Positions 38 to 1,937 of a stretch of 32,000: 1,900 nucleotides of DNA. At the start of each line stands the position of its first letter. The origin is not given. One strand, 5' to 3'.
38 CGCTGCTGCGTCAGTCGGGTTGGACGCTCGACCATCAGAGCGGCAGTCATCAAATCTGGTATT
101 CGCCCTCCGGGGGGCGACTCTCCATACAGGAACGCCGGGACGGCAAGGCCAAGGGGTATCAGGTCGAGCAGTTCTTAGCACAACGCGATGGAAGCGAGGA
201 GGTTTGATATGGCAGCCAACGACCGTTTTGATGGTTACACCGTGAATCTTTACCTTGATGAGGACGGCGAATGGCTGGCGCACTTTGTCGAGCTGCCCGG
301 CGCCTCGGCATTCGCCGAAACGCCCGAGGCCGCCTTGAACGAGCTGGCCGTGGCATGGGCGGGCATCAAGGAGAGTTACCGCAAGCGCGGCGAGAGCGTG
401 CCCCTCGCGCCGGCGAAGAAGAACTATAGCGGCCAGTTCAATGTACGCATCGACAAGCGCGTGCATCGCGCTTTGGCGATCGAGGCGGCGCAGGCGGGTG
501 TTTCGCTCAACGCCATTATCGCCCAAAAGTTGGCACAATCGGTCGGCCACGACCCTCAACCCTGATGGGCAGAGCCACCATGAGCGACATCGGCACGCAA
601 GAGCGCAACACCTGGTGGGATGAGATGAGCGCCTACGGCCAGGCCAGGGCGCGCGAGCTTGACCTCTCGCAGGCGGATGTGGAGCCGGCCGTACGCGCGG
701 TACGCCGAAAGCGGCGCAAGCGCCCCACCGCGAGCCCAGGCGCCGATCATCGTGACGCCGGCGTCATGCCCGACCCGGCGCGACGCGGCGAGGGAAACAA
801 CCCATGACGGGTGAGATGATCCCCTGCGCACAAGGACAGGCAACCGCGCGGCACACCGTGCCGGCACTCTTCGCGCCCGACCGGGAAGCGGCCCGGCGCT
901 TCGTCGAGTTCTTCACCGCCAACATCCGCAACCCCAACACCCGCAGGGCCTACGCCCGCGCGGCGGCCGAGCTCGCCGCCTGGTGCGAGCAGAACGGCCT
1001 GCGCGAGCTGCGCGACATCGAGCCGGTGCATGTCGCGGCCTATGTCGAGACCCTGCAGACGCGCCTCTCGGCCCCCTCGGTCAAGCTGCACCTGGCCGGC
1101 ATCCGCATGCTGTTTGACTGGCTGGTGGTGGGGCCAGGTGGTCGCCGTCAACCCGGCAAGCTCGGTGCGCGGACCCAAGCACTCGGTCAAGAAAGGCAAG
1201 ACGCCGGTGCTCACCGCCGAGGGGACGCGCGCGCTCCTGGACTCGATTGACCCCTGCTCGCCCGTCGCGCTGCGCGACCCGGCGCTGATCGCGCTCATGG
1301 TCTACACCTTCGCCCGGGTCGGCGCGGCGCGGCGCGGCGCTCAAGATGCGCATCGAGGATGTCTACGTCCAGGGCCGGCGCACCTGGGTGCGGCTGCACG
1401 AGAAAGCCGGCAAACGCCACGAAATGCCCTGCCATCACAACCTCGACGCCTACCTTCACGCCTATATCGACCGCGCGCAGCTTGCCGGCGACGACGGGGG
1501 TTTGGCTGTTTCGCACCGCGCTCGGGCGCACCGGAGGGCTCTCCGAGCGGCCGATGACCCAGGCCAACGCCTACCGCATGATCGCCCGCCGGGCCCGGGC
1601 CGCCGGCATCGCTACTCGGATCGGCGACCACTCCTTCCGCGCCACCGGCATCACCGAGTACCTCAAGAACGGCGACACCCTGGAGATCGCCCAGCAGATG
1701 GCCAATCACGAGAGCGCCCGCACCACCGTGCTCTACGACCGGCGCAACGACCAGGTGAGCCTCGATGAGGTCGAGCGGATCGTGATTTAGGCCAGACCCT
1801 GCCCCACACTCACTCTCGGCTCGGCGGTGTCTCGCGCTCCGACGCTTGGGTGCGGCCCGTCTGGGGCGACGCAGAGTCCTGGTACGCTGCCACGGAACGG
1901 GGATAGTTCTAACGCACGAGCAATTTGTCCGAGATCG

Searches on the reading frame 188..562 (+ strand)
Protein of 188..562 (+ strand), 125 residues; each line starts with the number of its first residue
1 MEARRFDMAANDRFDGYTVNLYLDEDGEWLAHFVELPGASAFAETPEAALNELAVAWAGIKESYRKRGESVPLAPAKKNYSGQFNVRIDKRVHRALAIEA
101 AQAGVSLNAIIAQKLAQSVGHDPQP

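Call 38: search_protein_families(library=pfam, proteins=[window:188-562:+], max_evalue=0.01)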
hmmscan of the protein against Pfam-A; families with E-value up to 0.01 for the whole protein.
window:188-562:+ (125 aa): 3 families
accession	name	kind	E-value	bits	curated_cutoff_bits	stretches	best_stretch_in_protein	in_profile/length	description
PF05534.18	HicB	-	4.5e-13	49.3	21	1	75-115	11-51/51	HicB family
PF22513.2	FitA-like_RHH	-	0.0019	18.5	27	1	88-117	8-37/39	Antitoxin FitA-like, ribbon-helix-helix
PF07764.18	Omega_Repress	-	0.0022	18.6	33.3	1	67-113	7-52/59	Omega Transcriptional Repressor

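Call 39: search_protein_families(library=padloc, proteins=[window:188-562:+], max_evalue=0.01)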
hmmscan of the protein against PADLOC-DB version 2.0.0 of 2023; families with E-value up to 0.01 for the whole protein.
window:188-562:+ (125 aa): 0 families

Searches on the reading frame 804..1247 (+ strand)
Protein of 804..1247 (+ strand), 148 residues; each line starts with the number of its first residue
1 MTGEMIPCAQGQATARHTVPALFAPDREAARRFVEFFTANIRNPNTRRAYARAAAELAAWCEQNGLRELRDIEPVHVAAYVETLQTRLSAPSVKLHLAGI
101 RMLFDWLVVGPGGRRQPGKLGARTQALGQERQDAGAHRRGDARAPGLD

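Call 38: search_protein_families(library=pfam, proteins=[window:804-1247:+], max_evalue=0.01)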
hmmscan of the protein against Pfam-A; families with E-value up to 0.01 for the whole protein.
window:804-1247:+ (148 aa): 2 families
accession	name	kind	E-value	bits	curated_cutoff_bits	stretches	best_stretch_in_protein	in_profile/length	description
PF02899.23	Phage_int_SAM_1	-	5.6e-08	33.4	22.3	1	43-108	15-80/83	Phage integrase, N-terminal SAM-like domain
PF13495.12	Phage_int_SAM_4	-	1.4e-07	32.2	27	1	34-108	6-79/85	Phage integrase, N-terminal SAM-like domain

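Call 39: search_protein_families(library=padloc, proteins=[window:804-1247:+], max_evalue=0.01)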
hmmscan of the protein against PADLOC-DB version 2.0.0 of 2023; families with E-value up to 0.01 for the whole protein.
window:804-1247:+ (148 aa): 0 families

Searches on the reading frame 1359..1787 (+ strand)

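Call 38: search_protein_families(library=pfam, proteins=[window:1359-1787:+], max_evalue=0.01)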
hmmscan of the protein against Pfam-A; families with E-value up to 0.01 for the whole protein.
window:1359-1787:+ (143 aa): 1 family
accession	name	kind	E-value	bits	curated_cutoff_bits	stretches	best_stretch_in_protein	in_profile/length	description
PF00589.27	Phage_integrase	-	4.9e-09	36.6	27.1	1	44-131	90-170/172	Phage integrase family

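Call 39: search_protein_families(library=padloc, proteins=[window:1359-1787:+], max_evalue=0.01)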
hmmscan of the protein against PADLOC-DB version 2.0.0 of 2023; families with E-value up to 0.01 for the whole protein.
window:1359-1787:+ (143 aa): 0 families
